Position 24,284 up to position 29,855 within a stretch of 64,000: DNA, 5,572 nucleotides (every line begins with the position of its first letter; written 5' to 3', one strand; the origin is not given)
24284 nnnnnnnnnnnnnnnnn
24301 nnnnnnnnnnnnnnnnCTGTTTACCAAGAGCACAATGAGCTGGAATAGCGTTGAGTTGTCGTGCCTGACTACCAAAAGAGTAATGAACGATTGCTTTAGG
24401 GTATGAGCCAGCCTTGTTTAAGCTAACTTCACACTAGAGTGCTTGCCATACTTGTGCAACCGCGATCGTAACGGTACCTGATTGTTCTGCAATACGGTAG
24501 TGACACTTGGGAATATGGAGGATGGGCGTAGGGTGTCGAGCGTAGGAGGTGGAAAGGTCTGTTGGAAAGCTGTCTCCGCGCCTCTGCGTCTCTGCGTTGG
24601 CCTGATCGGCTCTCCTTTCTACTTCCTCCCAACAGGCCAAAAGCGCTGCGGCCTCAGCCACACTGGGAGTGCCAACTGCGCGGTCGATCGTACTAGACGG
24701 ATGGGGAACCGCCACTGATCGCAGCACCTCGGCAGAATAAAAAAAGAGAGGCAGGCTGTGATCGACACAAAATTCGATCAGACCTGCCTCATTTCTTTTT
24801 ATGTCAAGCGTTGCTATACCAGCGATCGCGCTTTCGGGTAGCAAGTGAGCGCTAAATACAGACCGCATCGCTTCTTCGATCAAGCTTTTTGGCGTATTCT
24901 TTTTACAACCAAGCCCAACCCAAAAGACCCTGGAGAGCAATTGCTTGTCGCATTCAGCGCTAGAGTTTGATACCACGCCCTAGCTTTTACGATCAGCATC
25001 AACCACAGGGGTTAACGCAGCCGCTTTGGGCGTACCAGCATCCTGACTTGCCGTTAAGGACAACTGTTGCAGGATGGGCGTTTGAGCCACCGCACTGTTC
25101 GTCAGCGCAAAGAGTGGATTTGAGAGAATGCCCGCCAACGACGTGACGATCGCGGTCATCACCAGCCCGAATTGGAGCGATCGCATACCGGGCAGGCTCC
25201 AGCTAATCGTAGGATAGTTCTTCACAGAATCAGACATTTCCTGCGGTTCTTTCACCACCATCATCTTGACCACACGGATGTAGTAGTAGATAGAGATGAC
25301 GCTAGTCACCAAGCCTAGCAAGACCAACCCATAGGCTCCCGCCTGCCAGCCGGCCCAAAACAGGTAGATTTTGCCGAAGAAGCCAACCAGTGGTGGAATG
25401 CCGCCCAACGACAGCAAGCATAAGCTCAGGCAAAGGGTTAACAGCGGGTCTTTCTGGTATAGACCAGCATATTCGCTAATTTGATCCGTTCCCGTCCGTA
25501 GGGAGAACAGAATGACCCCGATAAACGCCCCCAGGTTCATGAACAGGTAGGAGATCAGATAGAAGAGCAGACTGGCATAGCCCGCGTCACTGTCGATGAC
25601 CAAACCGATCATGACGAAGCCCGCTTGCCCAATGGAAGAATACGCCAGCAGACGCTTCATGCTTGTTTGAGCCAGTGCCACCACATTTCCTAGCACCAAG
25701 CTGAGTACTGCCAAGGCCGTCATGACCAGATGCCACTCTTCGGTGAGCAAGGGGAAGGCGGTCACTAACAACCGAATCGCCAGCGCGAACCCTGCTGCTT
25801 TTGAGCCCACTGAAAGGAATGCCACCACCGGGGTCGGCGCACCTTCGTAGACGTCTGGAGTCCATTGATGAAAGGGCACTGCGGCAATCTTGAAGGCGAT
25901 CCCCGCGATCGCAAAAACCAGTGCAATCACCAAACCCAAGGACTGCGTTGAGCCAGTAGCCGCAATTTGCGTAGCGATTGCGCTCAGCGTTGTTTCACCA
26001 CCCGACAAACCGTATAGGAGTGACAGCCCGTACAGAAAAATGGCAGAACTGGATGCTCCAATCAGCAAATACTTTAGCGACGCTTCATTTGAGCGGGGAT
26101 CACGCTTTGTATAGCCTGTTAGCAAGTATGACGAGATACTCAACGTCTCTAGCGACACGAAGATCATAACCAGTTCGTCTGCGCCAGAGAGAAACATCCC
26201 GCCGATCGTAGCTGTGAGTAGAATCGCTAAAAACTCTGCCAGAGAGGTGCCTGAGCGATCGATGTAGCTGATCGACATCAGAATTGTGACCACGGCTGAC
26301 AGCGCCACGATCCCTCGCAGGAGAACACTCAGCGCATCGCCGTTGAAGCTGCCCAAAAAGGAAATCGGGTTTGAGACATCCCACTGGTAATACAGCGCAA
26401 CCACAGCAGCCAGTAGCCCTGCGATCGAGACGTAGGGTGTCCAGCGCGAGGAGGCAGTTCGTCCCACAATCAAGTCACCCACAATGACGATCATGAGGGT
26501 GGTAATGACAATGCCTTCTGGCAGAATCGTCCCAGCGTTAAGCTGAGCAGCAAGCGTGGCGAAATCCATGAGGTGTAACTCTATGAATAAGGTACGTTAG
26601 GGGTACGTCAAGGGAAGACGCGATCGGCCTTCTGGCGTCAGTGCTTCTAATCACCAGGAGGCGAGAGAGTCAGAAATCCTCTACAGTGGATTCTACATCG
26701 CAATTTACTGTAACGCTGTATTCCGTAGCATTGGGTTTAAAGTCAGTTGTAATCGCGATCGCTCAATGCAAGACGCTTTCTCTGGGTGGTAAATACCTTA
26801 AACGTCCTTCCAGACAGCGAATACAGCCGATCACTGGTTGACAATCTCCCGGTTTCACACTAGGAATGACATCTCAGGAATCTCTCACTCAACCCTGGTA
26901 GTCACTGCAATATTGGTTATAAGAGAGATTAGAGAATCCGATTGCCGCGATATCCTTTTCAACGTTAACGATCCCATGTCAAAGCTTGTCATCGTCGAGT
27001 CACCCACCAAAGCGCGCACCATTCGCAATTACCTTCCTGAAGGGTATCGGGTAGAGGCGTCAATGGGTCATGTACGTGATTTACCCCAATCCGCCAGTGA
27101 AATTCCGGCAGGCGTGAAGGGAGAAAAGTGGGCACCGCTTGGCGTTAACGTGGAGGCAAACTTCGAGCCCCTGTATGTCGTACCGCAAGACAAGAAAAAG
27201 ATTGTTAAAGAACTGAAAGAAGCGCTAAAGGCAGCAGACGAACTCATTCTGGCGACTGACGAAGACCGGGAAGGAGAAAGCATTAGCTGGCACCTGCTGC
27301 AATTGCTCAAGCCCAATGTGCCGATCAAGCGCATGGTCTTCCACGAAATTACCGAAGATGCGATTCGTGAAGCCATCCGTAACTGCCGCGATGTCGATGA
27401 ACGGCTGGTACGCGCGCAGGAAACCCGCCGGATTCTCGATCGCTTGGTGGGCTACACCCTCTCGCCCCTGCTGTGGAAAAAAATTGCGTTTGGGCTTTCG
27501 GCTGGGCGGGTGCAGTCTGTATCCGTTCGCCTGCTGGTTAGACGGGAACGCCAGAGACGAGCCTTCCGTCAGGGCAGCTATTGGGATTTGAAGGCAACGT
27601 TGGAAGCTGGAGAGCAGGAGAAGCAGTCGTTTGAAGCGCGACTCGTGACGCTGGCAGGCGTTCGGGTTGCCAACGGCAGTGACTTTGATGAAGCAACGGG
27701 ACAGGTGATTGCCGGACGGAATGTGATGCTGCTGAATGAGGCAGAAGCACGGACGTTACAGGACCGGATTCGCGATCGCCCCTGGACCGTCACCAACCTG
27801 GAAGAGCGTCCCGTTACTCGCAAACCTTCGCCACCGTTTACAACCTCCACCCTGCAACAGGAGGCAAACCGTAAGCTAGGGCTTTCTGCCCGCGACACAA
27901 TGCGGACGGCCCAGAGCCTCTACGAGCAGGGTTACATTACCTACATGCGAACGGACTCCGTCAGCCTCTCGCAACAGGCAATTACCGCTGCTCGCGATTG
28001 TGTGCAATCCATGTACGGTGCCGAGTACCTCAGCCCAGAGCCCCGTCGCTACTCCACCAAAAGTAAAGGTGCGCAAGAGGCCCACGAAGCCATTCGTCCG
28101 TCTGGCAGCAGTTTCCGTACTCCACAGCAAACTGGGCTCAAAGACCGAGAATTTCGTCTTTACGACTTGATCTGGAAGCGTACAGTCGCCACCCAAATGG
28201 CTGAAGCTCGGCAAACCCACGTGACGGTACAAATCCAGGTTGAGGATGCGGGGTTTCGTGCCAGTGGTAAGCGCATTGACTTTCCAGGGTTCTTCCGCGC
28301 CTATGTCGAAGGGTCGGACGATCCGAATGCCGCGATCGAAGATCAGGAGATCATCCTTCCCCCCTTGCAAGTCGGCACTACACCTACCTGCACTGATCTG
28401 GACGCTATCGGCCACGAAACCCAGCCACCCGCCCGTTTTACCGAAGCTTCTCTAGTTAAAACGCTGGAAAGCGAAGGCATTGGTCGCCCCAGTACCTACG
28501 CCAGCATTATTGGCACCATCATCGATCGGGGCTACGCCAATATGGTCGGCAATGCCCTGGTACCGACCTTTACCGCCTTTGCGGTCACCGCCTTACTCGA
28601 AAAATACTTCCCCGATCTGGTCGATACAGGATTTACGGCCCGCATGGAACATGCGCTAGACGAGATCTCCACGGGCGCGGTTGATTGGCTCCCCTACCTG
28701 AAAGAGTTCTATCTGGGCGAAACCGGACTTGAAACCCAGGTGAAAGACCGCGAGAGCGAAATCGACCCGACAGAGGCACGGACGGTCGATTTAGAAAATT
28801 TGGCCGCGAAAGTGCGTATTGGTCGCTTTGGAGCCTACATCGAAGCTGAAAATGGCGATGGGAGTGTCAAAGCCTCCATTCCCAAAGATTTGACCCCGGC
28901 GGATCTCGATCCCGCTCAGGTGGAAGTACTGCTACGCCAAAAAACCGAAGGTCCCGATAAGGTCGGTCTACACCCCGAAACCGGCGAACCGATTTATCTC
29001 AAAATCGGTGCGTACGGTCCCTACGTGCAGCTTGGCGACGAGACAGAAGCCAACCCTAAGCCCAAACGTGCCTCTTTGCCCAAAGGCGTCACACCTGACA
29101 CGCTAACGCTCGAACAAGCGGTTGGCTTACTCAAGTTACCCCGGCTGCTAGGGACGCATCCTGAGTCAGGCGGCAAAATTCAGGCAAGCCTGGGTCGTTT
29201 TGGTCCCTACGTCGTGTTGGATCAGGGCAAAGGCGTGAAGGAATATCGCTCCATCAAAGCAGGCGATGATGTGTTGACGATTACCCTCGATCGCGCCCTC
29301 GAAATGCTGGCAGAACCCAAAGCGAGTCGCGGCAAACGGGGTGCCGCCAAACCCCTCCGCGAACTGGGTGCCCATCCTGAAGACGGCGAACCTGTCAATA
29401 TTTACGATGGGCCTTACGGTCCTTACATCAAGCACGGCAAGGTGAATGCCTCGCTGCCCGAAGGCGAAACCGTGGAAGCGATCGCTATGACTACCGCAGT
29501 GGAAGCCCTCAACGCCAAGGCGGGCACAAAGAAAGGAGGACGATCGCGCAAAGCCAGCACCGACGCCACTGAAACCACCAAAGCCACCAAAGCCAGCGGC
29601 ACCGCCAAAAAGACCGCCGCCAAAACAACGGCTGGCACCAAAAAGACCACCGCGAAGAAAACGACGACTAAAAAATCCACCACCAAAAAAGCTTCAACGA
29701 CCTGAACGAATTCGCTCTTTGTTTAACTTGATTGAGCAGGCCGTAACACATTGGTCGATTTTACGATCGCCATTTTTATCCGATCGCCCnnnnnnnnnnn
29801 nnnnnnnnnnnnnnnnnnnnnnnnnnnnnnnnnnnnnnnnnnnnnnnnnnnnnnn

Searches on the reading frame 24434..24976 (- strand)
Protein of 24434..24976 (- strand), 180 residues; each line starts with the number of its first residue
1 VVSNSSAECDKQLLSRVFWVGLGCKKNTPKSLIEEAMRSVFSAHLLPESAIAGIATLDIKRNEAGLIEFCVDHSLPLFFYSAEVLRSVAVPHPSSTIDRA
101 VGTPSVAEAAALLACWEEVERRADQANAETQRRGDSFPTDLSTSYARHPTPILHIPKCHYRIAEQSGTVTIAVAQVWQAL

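Call 3: search_protein_families(library=pfam, proteins=[window:24434-24976:-], max_evalue=0.1)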
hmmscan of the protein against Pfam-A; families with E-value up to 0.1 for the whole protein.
window:24434-24976:- (180 aa): 1 family
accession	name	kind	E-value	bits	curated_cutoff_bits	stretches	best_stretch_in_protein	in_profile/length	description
PF01890.21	CbiG_C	-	4.1e-30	105.1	27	1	19-117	2-101/117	Cobalamin synthesis G C-terminus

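Call 4: search_protein_families(library=ncbifam, proteins=[window:24434-24976:-], max_evalue=0.1)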
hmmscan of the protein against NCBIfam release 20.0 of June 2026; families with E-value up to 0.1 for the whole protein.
window:24434-24976:- (180 aa): 9 families
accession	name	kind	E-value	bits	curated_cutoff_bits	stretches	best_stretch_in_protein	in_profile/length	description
NF005441.0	PRK07027.1-5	equivalog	8e-16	58.1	358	1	11-115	129-233/263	cobalamin biosynthesis protein CbiG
NF004466.0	PRK05788.1-4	equivalog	7.1e-15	55.1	326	1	12-115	208-312/335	cobalt-precorrin 5A hydrolase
NF005440.0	PRK07027.1-4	equivalog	2.1e-14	53.5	395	1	19-115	131-226/257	cobalamin biosynthesis protein CbiG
NF004463.0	PRK05788.1-1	equivalog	1.6e-09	37.4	546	1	15-113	228-327/351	cobalt-precorrin 5A hydrolase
NF004464.0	PRK05788.1-2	equivalog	2.1e-09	37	489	1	12-116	210-315/343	cobalt-precorrin 5A hydrolase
NF004465.0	PRK05788.1-3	equivalog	3.9e-09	36.1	281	1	18-114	174-268/290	cobalt-precorrin 5A hydrolase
NF005439.0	PRK07027.1-3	equivalog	4.2e-07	30.2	261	1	20-83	6-70/150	cobalamin biosynthesis protein CbiG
NF005438.0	PRK07027.1-1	equivalog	0.016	15.4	190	1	20-115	6-102/125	cobalamin biosynthesis protein CbiG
NF004467.0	PRK05788.1-5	equivalog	0.059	12.5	376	0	18-116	207-302/326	cobalt-precorrin 5A hydrolase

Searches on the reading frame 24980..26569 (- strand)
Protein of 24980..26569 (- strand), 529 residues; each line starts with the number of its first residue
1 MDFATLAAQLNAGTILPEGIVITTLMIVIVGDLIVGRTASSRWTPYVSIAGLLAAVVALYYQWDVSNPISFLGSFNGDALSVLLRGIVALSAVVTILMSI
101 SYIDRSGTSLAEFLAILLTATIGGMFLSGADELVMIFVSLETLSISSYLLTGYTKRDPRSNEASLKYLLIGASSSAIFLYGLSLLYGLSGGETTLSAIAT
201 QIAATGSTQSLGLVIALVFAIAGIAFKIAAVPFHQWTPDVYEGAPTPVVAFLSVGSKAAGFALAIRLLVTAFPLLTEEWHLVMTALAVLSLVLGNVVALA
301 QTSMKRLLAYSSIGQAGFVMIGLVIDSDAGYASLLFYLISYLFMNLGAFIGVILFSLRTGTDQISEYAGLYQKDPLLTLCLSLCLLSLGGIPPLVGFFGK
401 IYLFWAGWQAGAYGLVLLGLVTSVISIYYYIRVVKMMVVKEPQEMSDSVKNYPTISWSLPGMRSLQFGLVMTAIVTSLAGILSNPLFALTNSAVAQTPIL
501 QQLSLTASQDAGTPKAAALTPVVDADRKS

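Call 3: search_protein_families(library=pfam, proteins=[window:24980-26569:-], max_evalue=0.1)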
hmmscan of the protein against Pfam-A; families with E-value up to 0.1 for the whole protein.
window:24980-26569:- (529 aa): 3 families
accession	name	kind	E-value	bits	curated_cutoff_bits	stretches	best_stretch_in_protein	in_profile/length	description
PF00361.26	Proton_antipo_M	-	1e-80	271.6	21.5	1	130-426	1-294/294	NADH:quinone oxidoreductase/Mrp antiporter, TM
PF19530.4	Ndh2_N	-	2.8e-08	34.4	27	1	12-100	12-99/100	NAD(P)H-quinone oxidoreductase subunit 2 N-terminal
PF12271.14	Chs7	-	0.006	16.5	25.1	1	196-299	135-238/287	Chitin synthase export chaperone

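Call 4: search_protein_families(library=ncbifam, proteins=[window:24980-26569:-], max_evalue=0.1)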
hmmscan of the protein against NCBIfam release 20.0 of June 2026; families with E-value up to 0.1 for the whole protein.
window:24980-26569:- (529 aa): 70 families (the best 25 are shown)
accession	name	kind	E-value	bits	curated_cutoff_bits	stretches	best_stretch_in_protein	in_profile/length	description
NF002701.0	PRK02504.1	equivalog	1.8e-267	887.9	569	1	2-509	2-505/513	NAD(P)H-quinone oxidoreductase subunit N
TIGR01770.1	NDH_I_N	subfamily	3e-119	399.1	332.6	1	14-450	3-437/472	NADH-quinone oxidoreductase subunit NuoN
NF004440.0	PRK05777.1-3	equivalog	7.5e-114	381.2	519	1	13-480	9-470/477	NADH-quinone oxidoreductase subunit NuoN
NF004442.0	PRK05777.1-5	equivalog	2e-109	366.8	523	1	10-478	6-474/483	NADH-quinone oxidoreductase subunit NuoN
NF004446.0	PRK05777.2-4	equivalog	1.3e-99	334.6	590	1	9-445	8-456/502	NADH-quinone oxidoreductase subunit NuoN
NF004441.0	PRK05777.1-4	equivalog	1.2e-98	331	477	1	106-494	140-520/524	NADH-quinone oxidoreductase subunit NuoN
NF004439.0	PRK05777.1-1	equivalog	2.9e-78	263.9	531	1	20-494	14-482/485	NADH-quinone oxidoreductase subunit NuoN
NF004444.0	PRK05777.2-2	equivalog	7.3e-76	256.2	496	1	8-488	10-485/496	NADH-quinone oxidoreductase subunit NuoN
NF004443.0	PRK05777.2-1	equivalog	1.2e-72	245.7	626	1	1-442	1-451/506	NADH-quinone oxidoreductase subunit NuoN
NF004445.0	PRK05777.2-3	equivalog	1.5e-70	238.5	408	1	34-451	25-444/475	NADH-quinone oxidoreductase subunit NuoN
NF004447.0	PRK05777.2-5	equivalog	3.7e-60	204.3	547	1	52-445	36-429/458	NADH-quinone oxidoreductase subunit NuoN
NF009306.0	PRK12663.1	equivalog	5.6e-51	173.8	542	1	74-496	72-480/498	Na+/H+ antiporter subunit D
NF006241.0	PRK08377.1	equivalog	7.8e-51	173.6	645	1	82-444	81-437/494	NADH dehydrogenase subunit N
NF006240.0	PRK08376.1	subfamily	5.2e-49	167.5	662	1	75-472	86-488/521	putative monovalent cation/H+ antiporter subunit D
NF004448.0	PRK05777.2-6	equivalog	3.9e-46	158.1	869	1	70-445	70-449/492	NADH-quinone oxidoreductase subunit NuoN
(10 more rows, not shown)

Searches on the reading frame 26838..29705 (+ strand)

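Call 3: search_protein_families(library=pfam, proteins=[window:26838-29705:+], max_evalue=0.1)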
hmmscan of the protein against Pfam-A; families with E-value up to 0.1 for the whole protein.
window:26838-29705:+ (955 aa): 4 families
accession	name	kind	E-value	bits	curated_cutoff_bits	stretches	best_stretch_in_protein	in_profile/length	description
PF01131.25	Topoisom_bac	-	1.1e-115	387.4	35.1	1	186-621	2-410/411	DNA topoisomerase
PF13368.11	Toprim_C_rpt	-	4.7e-66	219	22.3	4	846-899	1-54/57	Topoisomerase C-terminal repeat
PF01751.28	Toprim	-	4e-23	81.8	23.1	1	49-171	1-96/96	Toprim domain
PF13662.12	Toprim_4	-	0.0055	17.4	25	1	124-165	45-83/85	Toprim domain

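Call 4: search_protein_families(library=ncbifam, proteins=[window:26838-29705:+], max_evalue=0.1)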
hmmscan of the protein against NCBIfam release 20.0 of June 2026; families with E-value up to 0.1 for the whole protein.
window:26838-29705:+ (955 aa): 12 families
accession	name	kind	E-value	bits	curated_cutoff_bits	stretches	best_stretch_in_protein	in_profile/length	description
TIGR01051.1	topA_bact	equivalog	1.5e-244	813.7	456.4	1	50-680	1-626/632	type I DNA topoisomerase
NF006451.0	PRK08780.1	equivalog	2.6e-214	714.2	1265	2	49-670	4-614/824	DNA topoisomerase I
NF004966.0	PRK06319.1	equivalog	3.1e-139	465.5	868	1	49-625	4-570/862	DNA topoisomerase I/SWI domain fusion protein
TIGR01054.1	rgy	equivalog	2.8e-85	286.9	471.7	2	316-625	866-1166/1172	reverse gyrase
TIGR01057.1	topA_arch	equivalog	2.6e-71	240.7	458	2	297-624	237-557/618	DNA topoisomerase I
NF005829.0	PRK07726.1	subfamily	1.7e-69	235.2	597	1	115-639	75-600/669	DNA topoisomerase 3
NF004438.0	PRK05776.1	equivalog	8.9e-67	225.7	793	2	297-615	247-562/677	DNA topoisomerase I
NF005555.0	PRK07220.1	equivalog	2e-63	214.9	635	1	118-615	83-548/740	DNA topoisomerase I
TIGR01056.1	topB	subfamily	2.5e-57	194.8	515.75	1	114-622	76-587/706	DNA topoisomerase III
NF011532.0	PRK14973.1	equivalog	1.5e-54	185.2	930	1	119-612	83-544/936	DNA topoisomerase I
NF006032.0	PRK08173.1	equivalog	3.3e-50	170.7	1058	1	92-707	55-676/863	DNA topoisomerase III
NF011313.0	PRK14724.1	equivalog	3e-43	147.8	1088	1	68-708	38-704/988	DNA topoisomerase III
